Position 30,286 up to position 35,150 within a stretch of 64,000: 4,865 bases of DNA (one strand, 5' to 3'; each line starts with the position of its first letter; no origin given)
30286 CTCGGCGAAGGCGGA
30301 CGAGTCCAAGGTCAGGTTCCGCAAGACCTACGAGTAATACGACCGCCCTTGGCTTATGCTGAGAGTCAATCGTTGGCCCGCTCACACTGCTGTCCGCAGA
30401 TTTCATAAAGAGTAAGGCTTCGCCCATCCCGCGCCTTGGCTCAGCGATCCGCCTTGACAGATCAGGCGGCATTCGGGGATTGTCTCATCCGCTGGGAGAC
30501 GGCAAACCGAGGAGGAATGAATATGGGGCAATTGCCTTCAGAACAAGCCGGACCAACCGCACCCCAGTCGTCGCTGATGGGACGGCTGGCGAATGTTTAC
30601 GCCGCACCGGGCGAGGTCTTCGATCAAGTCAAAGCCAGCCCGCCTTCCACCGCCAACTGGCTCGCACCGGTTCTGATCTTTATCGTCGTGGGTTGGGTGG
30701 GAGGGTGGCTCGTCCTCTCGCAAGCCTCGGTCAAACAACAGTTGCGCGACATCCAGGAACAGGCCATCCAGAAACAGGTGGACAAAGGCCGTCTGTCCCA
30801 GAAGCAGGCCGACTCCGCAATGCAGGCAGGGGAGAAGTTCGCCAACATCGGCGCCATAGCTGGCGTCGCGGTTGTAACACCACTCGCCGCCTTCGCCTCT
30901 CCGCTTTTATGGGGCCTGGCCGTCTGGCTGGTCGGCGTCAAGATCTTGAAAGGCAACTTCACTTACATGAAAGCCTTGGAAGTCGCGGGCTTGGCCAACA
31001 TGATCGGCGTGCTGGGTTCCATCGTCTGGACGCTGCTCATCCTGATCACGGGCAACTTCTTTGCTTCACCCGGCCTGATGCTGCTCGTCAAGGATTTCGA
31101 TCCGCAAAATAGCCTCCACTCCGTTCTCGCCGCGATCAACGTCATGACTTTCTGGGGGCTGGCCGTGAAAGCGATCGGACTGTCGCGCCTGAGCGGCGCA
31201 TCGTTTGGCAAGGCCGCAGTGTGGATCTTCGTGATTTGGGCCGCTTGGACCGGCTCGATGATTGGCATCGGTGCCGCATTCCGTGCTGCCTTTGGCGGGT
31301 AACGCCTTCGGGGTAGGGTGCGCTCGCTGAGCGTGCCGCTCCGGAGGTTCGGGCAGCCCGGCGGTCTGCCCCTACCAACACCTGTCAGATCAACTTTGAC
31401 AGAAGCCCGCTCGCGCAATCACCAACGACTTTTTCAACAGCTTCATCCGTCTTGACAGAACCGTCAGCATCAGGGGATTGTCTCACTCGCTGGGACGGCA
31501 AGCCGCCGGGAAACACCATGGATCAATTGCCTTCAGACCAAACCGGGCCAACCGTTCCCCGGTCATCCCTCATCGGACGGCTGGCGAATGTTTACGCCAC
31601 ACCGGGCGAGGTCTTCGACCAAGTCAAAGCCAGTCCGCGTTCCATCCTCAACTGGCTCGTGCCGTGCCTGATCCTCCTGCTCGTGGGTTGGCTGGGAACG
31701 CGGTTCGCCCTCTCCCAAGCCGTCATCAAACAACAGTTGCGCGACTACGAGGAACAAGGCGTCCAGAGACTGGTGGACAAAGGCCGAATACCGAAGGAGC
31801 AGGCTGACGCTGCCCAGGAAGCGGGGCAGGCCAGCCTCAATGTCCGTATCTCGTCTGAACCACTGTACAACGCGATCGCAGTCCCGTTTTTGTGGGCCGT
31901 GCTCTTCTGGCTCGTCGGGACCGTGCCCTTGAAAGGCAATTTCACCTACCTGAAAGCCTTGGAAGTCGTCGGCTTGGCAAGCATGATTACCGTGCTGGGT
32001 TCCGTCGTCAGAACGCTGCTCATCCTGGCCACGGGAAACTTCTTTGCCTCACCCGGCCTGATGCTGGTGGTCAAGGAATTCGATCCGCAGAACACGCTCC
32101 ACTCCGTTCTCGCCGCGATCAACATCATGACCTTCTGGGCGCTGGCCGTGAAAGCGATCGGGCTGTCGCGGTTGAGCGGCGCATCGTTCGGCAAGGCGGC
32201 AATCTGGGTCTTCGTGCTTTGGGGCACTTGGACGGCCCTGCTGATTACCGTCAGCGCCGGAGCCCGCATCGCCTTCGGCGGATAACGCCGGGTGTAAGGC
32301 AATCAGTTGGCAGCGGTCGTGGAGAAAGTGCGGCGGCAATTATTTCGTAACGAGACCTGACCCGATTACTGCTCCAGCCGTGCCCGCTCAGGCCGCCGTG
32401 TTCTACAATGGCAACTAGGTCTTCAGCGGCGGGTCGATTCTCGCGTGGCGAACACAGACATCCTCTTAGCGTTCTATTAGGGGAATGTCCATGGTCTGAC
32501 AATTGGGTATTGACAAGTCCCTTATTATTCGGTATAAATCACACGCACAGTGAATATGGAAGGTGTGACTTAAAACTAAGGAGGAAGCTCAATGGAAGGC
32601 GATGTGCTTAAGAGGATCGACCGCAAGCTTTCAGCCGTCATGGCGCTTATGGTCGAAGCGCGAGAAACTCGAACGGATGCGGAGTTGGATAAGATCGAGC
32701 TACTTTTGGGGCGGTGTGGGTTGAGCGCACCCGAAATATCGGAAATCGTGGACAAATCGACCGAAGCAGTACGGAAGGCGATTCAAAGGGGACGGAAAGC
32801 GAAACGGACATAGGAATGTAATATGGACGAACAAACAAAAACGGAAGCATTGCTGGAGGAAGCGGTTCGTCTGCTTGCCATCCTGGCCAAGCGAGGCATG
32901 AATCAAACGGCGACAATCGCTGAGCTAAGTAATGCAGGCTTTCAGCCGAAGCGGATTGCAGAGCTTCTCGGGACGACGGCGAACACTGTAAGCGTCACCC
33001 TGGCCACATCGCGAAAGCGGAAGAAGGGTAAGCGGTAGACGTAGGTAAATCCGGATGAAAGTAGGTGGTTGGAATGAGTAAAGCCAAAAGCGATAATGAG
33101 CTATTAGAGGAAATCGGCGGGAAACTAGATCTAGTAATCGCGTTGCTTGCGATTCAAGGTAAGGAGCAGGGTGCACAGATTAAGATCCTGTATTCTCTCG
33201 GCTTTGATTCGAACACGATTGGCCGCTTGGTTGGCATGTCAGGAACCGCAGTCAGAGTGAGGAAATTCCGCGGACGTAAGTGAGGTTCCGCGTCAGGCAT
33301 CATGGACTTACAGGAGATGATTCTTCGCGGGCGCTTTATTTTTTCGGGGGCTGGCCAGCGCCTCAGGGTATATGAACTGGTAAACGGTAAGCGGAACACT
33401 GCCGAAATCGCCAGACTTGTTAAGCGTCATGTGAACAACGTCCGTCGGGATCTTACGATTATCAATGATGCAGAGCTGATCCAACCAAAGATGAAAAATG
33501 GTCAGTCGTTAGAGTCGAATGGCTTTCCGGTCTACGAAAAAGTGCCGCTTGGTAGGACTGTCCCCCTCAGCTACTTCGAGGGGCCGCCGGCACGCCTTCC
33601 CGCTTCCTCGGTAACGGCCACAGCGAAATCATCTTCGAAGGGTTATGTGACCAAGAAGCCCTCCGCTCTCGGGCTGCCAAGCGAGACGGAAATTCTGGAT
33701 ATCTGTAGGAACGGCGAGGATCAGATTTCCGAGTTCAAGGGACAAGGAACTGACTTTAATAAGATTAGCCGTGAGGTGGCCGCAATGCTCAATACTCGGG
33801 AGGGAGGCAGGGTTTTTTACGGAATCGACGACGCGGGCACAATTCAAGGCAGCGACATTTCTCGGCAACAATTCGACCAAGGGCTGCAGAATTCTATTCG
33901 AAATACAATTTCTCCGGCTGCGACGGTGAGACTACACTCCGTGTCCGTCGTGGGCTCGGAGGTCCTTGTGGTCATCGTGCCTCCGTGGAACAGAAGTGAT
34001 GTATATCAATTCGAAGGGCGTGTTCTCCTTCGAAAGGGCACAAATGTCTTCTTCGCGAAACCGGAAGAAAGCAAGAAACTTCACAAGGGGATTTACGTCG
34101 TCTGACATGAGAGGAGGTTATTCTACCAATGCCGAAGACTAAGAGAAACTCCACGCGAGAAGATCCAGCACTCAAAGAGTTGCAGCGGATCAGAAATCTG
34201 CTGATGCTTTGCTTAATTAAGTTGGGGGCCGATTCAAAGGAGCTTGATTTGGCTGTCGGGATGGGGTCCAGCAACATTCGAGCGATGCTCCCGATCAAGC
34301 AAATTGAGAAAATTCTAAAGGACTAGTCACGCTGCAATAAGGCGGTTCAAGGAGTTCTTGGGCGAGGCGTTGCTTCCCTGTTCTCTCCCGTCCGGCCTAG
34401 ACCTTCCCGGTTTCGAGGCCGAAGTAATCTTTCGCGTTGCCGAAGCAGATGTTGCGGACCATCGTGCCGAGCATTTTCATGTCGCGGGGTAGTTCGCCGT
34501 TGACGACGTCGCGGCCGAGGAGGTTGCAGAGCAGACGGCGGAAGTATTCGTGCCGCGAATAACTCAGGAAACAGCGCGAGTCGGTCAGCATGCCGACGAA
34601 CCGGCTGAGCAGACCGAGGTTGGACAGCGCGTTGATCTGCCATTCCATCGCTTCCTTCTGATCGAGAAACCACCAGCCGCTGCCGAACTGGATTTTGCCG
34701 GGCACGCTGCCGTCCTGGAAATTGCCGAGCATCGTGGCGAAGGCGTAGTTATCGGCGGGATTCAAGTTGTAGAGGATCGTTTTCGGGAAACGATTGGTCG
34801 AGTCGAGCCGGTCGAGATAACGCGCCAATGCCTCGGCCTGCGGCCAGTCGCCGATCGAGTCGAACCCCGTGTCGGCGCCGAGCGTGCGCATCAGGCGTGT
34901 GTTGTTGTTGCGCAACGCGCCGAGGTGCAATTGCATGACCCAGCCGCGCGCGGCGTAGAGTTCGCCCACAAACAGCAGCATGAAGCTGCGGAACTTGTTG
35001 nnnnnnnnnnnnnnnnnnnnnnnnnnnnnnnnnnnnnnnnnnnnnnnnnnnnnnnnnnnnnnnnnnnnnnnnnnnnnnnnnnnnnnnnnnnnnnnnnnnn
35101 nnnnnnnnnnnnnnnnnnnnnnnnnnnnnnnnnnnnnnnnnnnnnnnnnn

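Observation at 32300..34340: Low-GC island with four divergent small HTH paralogs surrounding an HTH-Schlafen (AlbA_2) protein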

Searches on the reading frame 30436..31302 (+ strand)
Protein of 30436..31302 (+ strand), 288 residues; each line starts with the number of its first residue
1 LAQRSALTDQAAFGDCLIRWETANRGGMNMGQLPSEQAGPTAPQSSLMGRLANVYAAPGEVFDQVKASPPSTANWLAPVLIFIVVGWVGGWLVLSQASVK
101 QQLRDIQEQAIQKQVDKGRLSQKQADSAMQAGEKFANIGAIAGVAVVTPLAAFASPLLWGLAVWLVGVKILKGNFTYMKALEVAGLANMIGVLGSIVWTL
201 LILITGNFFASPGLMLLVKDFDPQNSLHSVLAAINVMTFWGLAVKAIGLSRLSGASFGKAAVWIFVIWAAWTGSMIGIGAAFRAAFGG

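Call 4: search_protein_families(library=pfam, proteins=[window:30436-31302:+], max_evalue=1)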
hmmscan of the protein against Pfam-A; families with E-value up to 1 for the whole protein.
window:30436-31302:+ (288 aa): 4 families
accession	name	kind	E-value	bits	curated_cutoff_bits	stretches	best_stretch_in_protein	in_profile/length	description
PF04893.22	Yip1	-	4.4e-11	43.4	28.6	1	53-270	2-165/173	Yip1 domain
PF10925.13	DUF2680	-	0.0059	17.1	25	1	99-133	12-46/57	Protein of unknown function (DUF2680)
PF11460.13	DUF3007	-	0.026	15.2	25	1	72-117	34-82/96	Protein of unknown function (DUF3007)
PF12089.13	DUF3566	-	0.21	12.4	22.2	1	79-167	27-110/118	Transmembrane domain of unknown function (DUF3566)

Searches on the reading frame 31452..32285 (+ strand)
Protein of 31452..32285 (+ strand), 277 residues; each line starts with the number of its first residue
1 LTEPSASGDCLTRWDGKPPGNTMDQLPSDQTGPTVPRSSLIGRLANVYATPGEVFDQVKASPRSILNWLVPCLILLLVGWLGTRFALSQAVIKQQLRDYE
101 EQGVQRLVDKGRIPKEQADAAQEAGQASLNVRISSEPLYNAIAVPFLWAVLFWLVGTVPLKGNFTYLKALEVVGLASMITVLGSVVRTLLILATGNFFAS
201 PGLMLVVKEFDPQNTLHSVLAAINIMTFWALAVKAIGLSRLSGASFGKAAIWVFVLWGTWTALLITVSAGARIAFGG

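Call 4: search_protein_families(library=pfam, proteins=[window:31452-32285:+], max_evalue=1)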
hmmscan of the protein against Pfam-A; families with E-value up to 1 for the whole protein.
window:31452-32285:+ (277 aa): 3 families
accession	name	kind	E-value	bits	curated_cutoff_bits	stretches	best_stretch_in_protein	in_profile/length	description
PF10925.13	DUF2680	-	0.019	15.5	25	1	92-121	12-41/57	Protein of unknown function (DUF2680)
PF18949.5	DUF5693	-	0.052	12.5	29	1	123-243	300-425/609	Family of unknown function (DUF5693)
PF11460.13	DUF3007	-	0.55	11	25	1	68-109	37-81/96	Protein of unknown function (DUF3007)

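Call 32: find_related_loci(query=window:31515-32282:+, collection=metagenome_contigs, flank=5000)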
Query window:31515-32282:+ (256 aa) in metagenome_contigs; peptide patterns used: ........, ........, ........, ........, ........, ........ (x = any residue, [..] = any of these).
229 stretches matched a pattern; 4 encode a relative of the query (tblastn E <= 1e-3); 4 distinct loci.
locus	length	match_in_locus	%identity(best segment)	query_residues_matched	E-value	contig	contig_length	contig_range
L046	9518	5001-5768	94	1-256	7e-160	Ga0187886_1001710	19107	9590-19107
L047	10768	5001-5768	82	1-256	8e-143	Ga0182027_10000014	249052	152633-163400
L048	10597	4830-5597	83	1-256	4e-144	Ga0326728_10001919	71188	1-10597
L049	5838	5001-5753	39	2-244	6e-50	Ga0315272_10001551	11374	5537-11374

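Call 89: search_protein_families(library=pfam, proteins=[L048:5950-9042:+, L048:9069-9890:+, L046:6133-6363:+, L046:6821-7099:-], max_evalue=0.01)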
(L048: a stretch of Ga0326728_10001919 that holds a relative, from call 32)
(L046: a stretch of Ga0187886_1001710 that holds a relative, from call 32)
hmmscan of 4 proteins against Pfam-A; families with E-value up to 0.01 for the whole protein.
L048:5950-9042:+ (1031 aa): 3 families
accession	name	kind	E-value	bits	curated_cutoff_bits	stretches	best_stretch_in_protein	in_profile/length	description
PF18135.7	Type_ISP_C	-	3.3e-88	296.5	25.9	1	666-1016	1-341/342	Type ISP C-terminal specificity domain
PF02384.22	N6_Mtase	-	1.9e-09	37.8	20.4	1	298-483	3-137/311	N-6 DNA Methylase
PF07669.17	Eco57I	-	1.7e-07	31.9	25.3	1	398-563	2-161/171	Eco57I restriction-modification methylase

L048:9069-9890:+ (274 aa): 0 families

L046:6133-6363:+ (77 aa): 0 families

L046:6821-7099:- (92 aa): 0 families

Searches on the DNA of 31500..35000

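Call 19: search_rna_families(source=window, start=31500, end=35000, threshold=evalue, max_evalue=1)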
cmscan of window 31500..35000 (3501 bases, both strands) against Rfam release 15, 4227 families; matches with E-value up to 1: 0.
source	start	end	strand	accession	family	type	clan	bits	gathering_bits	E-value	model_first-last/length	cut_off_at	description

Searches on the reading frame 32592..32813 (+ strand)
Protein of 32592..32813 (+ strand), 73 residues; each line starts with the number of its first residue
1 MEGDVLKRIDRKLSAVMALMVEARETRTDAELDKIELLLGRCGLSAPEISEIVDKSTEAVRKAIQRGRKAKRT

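Call 4: search_protein_families(library=pfam, proteins=[window:32592-32813:+], max_evalue=1)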
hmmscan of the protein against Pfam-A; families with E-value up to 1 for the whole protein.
window:32592-32813:+ (73 aa): 3 families
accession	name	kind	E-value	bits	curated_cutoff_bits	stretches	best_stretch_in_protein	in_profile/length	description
PF08281.18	Sigma70_r4_2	-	2.2e-05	24.5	25.7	1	42-70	25-53/54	Sigma-70, region 4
PF13384.12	HTH_23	-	0.076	13.3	24.6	1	36-66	9-40/50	Homeodomain-like domain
PF23282.1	WHD_ROQ1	-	0.13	12.9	24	1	31-60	22-52/76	Disease resistance protein Roq1-like, winged-helix domain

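Call 5: search_protein_families(library=padloc, proteins=[window:32592-32813:+], max_evalue=1)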
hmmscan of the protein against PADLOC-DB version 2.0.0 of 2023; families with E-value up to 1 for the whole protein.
window:32592-32813:+ (73 aa): 0 families

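Call 6: search_protein_families(library=phrogs, proteins=[window:32592-32813:+], max_evalue=1)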
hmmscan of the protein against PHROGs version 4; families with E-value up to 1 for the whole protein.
window:32592-32813:+ (73 aa): 3 families
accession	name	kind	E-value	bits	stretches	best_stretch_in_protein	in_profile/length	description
phrog_9628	-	unknown function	0.024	15.5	1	40-70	14-46/133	-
phrog_5031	-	unknown function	0.044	14.6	1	5-33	36-64/75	-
phrog_645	-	DNA, RNA and nucleotide metabolism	0.062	14.4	1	33-71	27-66/196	Rnase E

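Call 7: search_protein_families(library=ncbifam, proteins=[window:32592-32813:+], max_evalue=1)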
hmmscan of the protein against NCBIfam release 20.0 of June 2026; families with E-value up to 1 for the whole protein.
window:32592-32813:+ (73 aa): 10 families
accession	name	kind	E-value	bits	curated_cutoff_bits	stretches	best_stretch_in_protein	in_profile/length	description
TIGR02957.1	SigX4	subfamily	0.011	14.9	323.25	1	44-69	125-150/281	RNA polymerase sigma-70 factor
NF058625.1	sigma_PG0214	equivalog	0.012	15.3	130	1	43-70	129-156/170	GFO_1088 family ECF-type sigma factor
NF001401.0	PRK00285.1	equivalog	0.013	15.7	111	1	31-71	8-48/103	integration host factor subunit alpha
NF009176.0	PRK12524.1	equivalog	0.015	15.1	264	1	33-70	148-179/196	RNA polymerase sigma factor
NF047383.1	T4SS_eff_BspC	equivalog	0.017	15.1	200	1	9-50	92-130/136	type IV secretion system effector BspC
TIGR02960.1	SigX5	hypoth_equivalog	0.019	14.1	264.75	1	38-69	153-184/322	RNA polymerase sigma-70 factor, TIGR02960 family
NF006089.0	PRK08241.1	subfamily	0.034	13.2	240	1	43-70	172-199/343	RNA polymerase subunit sigma-70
TIGR02984.1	Sig-70_plancto1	subfamily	0.039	13.5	183.75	1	43-69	156-182/189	RNA polymerase sigma-70 factor, Planctomycetaceae-specific subfamily 1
TIGR02948.1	SigW_bacill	equivalog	0.071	13.2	243.1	1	44-72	153-181/187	RNA polymerase sigma factor SigW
NF041570.1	acyltasePE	equivalog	0.088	11.9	580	1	32-69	101-138/351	acyltransferase PE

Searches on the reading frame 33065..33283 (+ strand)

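Call 4: search_protein_families(library=pfam, proteins=[window:33065-33283:+], max_evalue=1)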
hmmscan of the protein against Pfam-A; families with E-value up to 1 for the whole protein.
window:33065-33283:+ (72 aa): 1 family
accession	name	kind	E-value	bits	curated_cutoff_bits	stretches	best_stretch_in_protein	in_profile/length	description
PF13404.12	HTH_AsnC-type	-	0.16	12.3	27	1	52-66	23-37/42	AsnC-type helix-turn-helix domain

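Call 5: search_protein_families(library=padloc, proteins=[window:33065-33283:+], max_evalue=1)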
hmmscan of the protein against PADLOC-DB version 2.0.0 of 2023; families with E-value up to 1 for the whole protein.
window:33065-33283:+ (72 aa): 0 families

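Call 6: search_protein_families(library=phrogs, proteins=[window:33065-33283:+], max_evalue=1)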
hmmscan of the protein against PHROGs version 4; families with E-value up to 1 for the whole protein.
window:33065-33283:+ (72 aa): 0 families

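Call 7: search_protein_families(library=ncbifam, proteins=[window:33065-33283:+], max_evalue=1)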
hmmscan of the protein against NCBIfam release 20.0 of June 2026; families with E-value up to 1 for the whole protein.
window:33065-33283:+ (72 aa): 1 family
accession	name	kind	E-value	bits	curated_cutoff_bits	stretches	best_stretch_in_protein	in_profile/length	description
NF053779.1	BT3442_fam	equivalog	0.23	10.1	940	1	23-71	494-542/563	BT3442 family protein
